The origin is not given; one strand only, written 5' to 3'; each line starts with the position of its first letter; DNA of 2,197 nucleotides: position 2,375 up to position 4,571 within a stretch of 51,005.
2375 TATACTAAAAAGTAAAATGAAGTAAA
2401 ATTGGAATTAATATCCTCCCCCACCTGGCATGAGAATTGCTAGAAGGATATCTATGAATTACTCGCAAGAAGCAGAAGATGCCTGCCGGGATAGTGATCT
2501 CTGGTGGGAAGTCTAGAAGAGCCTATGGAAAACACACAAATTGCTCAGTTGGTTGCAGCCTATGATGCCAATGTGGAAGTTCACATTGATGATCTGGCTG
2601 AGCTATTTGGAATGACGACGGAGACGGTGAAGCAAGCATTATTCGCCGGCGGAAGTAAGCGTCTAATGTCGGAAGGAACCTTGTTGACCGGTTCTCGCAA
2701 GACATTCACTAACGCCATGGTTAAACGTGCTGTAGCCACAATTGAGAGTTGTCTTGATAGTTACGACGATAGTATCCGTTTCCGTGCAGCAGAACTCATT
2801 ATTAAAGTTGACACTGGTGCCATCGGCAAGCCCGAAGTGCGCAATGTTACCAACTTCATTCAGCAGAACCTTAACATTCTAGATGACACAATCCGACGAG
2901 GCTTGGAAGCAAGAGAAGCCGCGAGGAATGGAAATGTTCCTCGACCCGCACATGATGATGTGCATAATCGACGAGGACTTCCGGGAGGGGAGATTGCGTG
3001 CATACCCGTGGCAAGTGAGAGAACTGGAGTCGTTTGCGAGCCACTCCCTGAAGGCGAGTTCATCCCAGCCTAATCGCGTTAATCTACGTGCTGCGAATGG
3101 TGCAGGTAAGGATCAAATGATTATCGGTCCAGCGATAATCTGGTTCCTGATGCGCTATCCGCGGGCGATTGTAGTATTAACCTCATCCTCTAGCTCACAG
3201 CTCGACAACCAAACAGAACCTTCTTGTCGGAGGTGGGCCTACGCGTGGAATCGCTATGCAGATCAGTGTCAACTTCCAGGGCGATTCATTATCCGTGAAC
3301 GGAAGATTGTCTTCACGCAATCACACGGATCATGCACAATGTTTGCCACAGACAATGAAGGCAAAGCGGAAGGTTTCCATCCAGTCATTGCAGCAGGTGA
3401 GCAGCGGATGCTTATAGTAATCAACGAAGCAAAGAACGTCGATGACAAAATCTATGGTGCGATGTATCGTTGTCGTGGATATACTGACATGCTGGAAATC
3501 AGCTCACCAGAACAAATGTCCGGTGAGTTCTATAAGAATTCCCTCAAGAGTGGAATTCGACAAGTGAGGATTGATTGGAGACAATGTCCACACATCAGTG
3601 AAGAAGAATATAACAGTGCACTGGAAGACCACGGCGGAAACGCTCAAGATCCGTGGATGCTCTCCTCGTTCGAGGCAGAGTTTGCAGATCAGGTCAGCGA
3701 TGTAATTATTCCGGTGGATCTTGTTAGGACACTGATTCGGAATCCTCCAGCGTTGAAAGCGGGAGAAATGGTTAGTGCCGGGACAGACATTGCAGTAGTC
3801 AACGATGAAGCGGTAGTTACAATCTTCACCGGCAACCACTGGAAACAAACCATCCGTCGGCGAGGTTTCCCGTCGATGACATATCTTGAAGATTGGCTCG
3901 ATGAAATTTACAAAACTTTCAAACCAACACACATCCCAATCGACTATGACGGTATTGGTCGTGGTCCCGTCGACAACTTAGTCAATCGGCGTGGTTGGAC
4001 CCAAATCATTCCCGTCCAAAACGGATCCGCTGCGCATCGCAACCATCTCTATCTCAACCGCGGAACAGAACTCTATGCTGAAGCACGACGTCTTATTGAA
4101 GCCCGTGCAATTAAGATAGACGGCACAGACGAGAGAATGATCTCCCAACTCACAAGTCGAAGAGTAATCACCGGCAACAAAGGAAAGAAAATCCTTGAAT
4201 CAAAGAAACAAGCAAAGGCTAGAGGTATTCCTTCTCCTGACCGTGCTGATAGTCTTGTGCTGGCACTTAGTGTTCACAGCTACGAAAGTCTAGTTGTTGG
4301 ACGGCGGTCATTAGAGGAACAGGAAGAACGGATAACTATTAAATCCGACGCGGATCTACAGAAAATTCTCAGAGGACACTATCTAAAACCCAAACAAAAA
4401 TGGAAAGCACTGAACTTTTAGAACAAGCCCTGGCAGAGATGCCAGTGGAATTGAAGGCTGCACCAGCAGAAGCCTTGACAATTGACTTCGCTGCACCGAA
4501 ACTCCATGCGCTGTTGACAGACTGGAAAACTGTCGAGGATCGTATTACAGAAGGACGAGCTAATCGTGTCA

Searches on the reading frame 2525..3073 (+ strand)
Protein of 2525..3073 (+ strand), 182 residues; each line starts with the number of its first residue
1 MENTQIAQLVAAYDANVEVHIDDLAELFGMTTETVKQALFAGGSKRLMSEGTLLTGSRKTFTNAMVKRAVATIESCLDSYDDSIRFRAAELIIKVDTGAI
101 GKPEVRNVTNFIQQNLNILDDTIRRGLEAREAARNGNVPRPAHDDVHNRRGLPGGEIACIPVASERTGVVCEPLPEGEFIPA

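Call 11: search_protein_families(library=pfam, proteins=[window:2525-3073:+], max_evalue=0.01)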
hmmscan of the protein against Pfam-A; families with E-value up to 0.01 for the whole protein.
window:2525-3073:+ (182 aa): 0 families

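Call 12: search_protein_families(library=phrogs, proteins=[window:2525-3073:+], max_evalue=0.01)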
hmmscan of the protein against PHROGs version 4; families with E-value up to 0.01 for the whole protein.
window:2525-3073:+ (182 aa): 0 families

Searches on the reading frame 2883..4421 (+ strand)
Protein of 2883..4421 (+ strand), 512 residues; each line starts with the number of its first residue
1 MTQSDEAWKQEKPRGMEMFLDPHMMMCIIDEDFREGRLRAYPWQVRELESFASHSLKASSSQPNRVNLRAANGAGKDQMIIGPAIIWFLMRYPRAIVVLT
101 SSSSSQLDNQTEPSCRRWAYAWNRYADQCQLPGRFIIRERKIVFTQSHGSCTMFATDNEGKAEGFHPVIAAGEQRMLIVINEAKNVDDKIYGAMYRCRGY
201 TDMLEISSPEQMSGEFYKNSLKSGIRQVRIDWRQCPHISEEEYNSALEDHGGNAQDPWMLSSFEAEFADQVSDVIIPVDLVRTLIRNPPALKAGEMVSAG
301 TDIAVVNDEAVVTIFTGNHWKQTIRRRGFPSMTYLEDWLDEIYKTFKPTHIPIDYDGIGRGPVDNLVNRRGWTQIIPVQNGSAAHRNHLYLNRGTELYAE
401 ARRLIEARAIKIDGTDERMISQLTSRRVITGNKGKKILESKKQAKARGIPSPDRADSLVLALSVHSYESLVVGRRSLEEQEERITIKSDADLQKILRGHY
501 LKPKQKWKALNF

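Call 11: search_protein_families(library=pfam, proteins=[window:2883-4421:+], max_evalue=0.01)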
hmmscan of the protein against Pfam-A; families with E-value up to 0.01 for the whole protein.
window:2883-4421:+ (512 aa): 0 families

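Call 12: search_protein_families(library=phrogs, proteins=[window:2883-4421:+], max_evalue=0.01)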
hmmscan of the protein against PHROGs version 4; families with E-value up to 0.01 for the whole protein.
window:2883-4421:+ (512 aa): 1 family
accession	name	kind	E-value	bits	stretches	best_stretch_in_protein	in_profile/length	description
phrog_5902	-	unknown function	9.3e-10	39.3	1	56-276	42-267/359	-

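Call 13: search_dna_similar(query=window:2883-4421:+, collection=phages, mode=protein, max_rows=15, max_evalue=0.001)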
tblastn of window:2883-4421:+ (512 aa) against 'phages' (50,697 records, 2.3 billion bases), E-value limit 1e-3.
Records with a match: 42; places in all: 42; records where one place covers at least 80% of the query: 10.
Best place of each record, by identity: <60% 42.
By first word of the organism name: Clostridium 18; Caudoviricetes 4; Akkermansia 3; Enterococcus 3; Clostridioides 3; Phage 2; Pseudomonas 2; Bacteriophage 2; Bacillus 2; Parageobacillus 1; and 2 more.
By host as written in the record: - 9; Clostridium perfringens 7; Clostridium difficile 4; Clostridium difficile strain CD105HE1 ribotype 076 4; Akkermansia muciniphila 2; Enterococcus faecalis 2; Clostridioides difficile 2; Bacillus thuringiensis VKM B-83 2; and 10 more.
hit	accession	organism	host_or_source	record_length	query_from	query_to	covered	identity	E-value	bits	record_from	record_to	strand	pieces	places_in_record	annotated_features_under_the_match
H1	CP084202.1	Akkermansia phage DTMo-2021a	Akkermansia muciniphila NBRC 114322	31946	37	471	85%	31.0%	3e-37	152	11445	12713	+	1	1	record has no annotation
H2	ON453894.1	Akkermansia phage Chambord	Akkermansia muciniphila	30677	38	462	83%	28.7%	8e-31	133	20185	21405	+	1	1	terminase large subunit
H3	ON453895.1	Akkermansia phage Chantilly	Akkermansia muciniphila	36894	36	462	83%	28.2%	1e-25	117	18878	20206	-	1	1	terminase large subunit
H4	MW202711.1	Caudoviricetes sp.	Manatee Spring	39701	65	477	81%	25.7%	1e-11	73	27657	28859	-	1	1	terminase large subunit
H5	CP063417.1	Parageobacillus phage JGon-2020a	Parageobacillus thermoglucosidasius 23.6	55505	65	462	78%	26.4%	4e-19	97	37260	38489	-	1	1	record has no annotation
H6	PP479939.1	Faecalibacterium phage Roos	Faecalibacterium sp. FM8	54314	62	462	78%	25.9%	1e-10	71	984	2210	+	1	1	terminase large subunit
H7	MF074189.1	Sinorhizobium phage phiM5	Sinorhizobium meliloti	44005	65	474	80%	24.4%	2e-7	60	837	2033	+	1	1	terminase large subunit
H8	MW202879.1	Caudoviricetes sp.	Manatee Spring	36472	65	470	79%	24.2%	1e-11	73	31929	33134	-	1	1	terminase large subunit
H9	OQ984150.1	Phage C72C1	-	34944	64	475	80%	23.5%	1e-6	58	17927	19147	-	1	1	hypothetical protein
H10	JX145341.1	Clostridium phage phiMMP02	Clostridium difficile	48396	62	470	80%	23.6%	4e-15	84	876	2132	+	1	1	terminase large subunit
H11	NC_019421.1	Clostridium phage phiMMP02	Clostridium difficile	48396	62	470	80%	23.6%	4e-15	84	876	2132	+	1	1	DEAD/DEAH box helicase family protein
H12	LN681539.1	Clostridium phage phiCD505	Clostridium difficile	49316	62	470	80%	23.6%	4e-15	84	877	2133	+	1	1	putative terminase B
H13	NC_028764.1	Clostridium phage phiCD505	Clostridium difficile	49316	62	470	80%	23.6%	4e-15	84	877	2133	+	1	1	DEAD/DEAH box helicase family protein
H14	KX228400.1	Clostridium phage CDKM15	Clostridium difficile strain CD105HE1 ...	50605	62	470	80%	23.6%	5e-15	84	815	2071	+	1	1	terminase large subunit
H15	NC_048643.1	Clostridium phage CDKM15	Clostridium difficile strain CD105HE1 ...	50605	62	470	80%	23.6%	5e-15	84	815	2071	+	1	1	DEAD/DEAH box helicase family protein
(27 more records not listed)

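Call 17: find_related_loci(query=window:2883-4421:+, collection=viral_contigs, flank=6000)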
Query window:2883-4421:+ (512 aa) in viral_contigs; peptide patterns used: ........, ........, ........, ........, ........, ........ (x = any residue, [..] = any of these).
3 stretches matched a pattern, but none encodes a relative of the query by tblastn (E <= 1e-3).

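Call 18: find_homologous_proteins(query=window:2883-4421:+, max_evalue=1e-10)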
Query window:2883-4421:+ (512 aa): 127 proteins with E <= 1e-10 among 6474 candidates; the best 120 are listed.
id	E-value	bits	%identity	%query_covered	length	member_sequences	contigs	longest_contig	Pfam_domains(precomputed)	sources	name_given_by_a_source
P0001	9.9e-285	963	99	83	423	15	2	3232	-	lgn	-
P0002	1.7e-227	774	72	91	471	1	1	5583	-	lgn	-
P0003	1.2e-141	491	53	84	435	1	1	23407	-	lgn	-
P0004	2.8e-115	404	43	91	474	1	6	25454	-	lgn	-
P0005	2.2e-97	345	39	92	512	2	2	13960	-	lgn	-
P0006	9.3e-67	244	37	89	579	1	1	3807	-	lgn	-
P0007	9.8e-67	244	36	88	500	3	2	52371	-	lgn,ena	-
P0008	2.6e-62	229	35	87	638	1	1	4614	-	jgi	jgi:hypothetical protein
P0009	5.9e-61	225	34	93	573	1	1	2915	-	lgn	-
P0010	7.7e-61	224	35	89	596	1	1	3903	-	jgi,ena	-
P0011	1.6e-60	223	35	87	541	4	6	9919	-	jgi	jgi:hypothetical protein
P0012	4.6e-60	222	33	94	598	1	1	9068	-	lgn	-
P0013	3.5e-59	219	34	92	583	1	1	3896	-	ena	-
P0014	3.8e-59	219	34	87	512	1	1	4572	-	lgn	-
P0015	5.8e-59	218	33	94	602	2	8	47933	-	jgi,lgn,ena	-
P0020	5.6e-56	208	32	90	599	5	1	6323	-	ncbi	-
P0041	3.4e-50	189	32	86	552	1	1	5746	-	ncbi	-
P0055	1.3e-48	184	35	83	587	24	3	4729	-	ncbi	-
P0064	2.5e-46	176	31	86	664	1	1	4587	-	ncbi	-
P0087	8.5e-42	162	32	91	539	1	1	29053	-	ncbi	-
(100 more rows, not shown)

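Call 19: find_encoding_contigs(protein=P0002, flank=10000, max_places=3)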
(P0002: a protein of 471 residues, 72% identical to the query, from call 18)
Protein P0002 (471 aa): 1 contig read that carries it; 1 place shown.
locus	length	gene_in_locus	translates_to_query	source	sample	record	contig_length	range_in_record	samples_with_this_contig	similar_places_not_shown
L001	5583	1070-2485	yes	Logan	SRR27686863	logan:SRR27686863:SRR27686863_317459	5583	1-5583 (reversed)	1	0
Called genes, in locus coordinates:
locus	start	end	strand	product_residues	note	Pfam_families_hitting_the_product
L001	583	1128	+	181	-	-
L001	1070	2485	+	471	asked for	-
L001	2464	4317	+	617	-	-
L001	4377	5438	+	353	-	-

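Call 20: find_encoding_contigs(protein=P0003, flank=10000, max_places=3)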
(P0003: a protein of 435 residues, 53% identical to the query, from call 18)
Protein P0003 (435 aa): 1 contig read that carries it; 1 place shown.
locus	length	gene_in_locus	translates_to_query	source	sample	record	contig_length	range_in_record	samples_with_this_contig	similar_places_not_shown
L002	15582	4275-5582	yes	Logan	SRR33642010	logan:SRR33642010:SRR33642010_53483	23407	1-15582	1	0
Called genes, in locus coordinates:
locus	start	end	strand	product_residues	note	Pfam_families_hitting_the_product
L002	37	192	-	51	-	-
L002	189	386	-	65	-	-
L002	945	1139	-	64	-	-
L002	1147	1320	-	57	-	-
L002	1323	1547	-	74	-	-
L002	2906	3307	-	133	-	-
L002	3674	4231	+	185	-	-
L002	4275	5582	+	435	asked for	-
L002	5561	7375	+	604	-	-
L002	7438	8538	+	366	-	-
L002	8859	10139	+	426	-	-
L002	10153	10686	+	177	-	-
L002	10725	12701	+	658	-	-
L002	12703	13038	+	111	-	-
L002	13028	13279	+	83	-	PF13370:Fer4_13 (weak)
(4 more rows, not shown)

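Call 21: find_encoding_contigs(protein=P0004, flank=10000, max_places=3)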
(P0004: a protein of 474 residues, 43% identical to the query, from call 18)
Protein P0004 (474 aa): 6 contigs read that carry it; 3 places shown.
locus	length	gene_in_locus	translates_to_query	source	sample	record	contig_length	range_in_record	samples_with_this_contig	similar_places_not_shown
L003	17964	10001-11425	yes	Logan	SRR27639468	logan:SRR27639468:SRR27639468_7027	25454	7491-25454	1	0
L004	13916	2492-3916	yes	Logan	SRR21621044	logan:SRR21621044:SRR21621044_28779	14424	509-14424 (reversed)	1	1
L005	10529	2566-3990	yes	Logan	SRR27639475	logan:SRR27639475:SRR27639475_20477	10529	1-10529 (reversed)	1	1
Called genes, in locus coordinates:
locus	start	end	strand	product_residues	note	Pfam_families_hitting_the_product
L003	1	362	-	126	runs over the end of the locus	-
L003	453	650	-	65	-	-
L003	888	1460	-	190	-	-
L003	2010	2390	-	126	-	-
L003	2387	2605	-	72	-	-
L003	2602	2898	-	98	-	-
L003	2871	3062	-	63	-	-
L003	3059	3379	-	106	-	-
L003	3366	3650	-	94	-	-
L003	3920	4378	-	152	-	-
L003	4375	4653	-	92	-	-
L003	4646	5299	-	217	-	-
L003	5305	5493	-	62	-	-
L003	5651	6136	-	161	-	-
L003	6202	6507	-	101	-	-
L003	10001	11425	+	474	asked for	-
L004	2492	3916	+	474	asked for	-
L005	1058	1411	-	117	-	-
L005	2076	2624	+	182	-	-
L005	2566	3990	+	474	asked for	-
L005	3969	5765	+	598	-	-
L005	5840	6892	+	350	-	-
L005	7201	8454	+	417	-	-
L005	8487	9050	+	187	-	-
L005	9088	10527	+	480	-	?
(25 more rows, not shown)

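Call 42: list_cluster_members(proteins=[P0020, P0041, P0055, P0064, P0087, P0007, P0015])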
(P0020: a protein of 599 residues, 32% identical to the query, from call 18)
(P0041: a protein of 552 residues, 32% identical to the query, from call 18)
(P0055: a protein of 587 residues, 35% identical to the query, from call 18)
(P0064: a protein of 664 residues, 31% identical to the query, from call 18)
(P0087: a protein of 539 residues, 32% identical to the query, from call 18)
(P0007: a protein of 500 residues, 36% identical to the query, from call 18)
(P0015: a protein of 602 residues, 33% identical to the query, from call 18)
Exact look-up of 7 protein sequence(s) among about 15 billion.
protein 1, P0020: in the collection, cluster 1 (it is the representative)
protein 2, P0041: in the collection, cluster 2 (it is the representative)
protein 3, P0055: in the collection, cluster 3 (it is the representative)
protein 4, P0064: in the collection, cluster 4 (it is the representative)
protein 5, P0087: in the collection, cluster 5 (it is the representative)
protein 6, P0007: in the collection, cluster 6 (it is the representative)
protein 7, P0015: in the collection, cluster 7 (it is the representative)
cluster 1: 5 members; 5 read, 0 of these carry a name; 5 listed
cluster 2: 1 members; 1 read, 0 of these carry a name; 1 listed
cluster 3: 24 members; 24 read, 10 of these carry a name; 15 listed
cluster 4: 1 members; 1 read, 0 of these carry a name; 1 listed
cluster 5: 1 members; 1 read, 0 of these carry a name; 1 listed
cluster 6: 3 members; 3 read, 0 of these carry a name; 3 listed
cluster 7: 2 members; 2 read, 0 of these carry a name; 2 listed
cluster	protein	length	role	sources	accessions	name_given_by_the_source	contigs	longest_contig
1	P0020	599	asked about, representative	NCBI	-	-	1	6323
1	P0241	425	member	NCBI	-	-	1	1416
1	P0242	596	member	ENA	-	-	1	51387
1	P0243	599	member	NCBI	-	-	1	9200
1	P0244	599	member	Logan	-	-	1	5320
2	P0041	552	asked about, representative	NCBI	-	-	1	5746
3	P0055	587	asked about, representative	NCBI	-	-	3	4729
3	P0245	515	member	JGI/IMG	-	hypothetical protein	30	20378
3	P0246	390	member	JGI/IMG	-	hypothetical protein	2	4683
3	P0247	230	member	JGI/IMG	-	hypothetical protein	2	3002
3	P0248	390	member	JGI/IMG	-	hypothetical protein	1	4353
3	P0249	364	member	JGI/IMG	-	hypothetical protein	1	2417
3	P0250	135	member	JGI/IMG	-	hypothetical protein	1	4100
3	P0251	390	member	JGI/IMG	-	hypothetical protein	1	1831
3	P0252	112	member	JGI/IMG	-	hypothetical protein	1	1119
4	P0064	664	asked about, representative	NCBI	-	-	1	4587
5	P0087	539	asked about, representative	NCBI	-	-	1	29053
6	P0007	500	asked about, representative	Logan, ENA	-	-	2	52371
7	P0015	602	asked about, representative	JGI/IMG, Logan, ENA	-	-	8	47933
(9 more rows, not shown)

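Call 44: find_related_loci(query=A1, collection=genome_contigs, flank=8000)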
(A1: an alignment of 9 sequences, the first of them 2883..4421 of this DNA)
Query A1 (512 aa) in genome_contigs; peptide patterns used: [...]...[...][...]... (x = any residue, [..] = any of these).
81 stretches matched a pattern; 4 encode a relative of the query (tblastn E <= 1e-3); 4 distinct loci.
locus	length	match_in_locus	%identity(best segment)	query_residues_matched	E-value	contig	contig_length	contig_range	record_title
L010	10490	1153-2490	33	19-463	5e-56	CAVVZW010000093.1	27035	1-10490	MAG: uncultured Alphaproteobacteria bacterium isolate MFD04540.bin.2.47 genome assembly, contig: contig_41592, whole gen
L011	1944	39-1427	32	19-463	2e-51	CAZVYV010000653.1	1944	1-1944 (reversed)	MAG TPA_asm: uncultured Terracidiphilus sp. isolate binchicken_co162_315 genome assembly, contig: NODE_233649_length_194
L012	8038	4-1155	32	87-470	2e-44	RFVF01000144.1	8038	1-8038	MAG: Proteobacteria bacterium isolate WB5_2B_004 contig_100_143, whole genome shotgun sequence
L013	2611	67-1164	30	138-496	5e-33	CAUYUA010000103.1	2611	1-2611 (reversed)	Azospirillaceae bacterium strain CCP2-SC5 genome assembly, contig: CCP2SC5_Contig_193, whole genome shotgun sequence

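Call 64: find_encoding_contigs(protein=P0005, flank=10000, max_places=2)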
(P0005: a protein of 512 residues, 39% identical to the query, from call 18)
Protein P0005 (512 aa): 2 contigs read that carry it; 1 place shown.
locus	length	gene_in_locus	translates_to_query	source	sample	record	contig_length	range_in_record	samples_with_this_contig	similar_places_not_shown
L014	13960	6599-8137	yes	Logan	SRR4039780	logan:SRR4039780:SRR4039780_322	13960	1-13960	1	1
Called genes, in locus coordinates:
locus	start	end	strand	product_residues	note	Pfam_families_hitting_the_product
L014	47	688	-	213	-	-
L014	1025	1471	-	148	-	PF26948:DUF8296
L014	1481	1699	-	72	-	-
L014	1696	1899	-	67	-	-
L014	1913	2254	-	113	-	-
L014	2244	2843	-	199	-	-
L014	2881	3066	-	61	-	-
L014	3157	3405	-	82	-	-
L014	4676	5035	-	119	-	-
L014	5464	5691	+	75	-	-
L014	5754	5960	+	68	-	-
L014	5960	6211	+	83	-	-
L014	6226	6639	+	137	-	-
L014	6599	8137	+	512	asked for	-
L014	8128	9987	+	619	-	-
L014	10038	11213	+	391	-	-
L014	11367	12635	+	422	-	-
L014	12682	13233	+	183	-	-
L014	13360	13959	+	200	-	?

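Call 65: find_encoding_contigs(protein=P0007, flank=10000, max_places=2)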
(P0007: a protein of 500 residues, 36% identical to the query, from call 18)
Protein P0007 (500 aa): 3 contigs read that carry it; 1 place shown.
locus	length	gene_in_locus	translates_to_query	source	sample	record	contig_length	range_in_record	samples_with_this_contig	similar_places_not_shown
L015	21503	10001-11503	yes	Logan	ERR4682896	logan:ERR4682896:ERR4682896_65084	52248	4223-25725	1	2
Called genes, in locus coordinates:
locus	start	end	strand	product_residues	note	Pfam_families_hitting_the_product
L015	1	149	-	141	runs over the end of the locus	-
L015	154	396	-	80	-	-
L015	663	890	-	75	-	-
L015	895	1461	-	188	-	-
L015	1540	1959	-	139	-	-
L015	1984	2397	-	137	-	-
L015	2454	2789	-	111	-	-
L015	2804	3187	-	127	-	-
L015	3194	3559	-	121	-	-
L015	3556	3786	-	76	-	-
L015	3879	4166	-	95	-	-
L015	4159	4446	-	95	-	-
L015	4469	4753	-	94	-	-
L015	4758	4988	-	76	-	-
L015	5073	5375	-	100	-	-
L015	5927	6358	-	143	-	-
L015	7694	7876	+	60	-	-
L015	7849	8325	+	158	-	-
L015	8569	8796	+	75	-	-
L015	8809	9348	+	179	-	-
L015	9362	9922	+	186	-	PF18022:Lectin_C_term (weak)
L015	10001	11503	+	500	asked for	-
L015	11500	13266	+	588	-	-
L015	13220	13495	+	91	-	-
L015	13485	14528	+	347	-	-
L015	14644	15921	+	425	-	-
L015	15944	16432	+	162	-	-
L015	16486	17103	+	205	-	-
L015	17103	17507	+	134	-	-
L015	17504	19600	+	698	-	-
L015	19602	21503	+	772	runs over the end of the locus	-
